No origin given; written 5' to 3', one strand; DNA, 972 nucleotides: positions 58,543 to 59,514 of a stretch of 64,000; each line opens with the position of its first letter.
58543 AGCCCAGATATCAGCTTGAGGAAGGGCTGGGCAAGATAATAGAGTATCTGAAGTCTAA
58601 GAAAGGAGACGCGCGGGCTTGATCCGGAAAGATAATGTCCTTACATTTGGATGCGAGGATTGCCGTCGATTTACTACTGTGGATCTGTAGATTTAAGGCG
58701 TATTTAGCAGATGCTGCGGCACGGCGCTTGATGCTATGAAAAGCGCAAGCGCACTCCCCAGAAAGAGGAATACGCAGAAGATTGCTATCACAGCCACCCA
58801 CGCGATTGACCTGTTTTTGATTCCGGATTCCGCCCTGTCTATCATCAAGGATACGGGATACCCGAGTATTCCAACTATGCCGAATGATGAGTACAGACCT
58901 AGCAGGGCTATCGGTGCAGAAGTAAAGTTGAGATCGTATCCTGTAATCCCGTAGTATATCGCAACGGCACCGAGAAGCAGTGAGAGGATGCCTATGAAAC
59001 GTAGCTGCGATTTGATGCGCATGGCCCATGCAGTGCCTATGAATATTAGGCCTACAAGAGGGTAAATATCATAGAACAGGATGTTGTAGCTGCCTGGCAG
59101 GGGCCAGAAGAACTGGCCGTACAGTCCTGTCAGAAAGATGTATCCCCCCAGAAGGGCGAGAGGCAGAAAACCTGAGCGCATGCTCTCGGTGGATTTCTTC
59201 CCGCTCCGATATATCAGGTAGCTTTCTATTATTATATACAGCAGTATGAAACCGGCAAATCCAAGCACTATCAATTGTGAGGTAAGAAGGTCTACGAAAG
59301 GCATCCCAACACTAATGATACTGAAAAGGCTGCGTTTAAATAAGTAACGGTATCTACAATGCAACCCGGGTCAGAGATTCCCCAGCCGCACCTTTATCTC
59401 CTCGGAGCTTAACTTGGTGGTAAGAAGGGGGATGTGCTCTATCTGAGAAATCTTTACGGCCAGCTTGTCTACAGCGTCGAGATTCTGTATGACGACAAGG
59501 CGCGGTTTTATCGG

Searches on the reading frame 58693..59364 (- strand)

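Call 3: search_protein_families(library=pfam, proteins=[window:58693-59364:-], max_evalue=0.01)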
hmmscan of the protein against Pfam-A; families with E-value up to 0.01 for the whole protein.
window:58693-59364:- (223 aa): 1 family
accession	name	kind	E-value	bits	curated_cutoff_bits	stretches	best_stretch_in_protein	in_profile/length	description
PF06168.16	DUF981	-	1.8e-44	152.4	29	1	21-220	1-185/186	Protein of unknown function (DUF981)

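Call 4: search_protein_families(library=ncbifam, proteins=[window:58693-59364:-], max_evalue=0.01)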
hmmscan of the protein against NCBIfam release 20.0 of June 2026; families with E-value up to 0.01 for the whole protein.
window:58693-59364:- (223 aa): 0 families
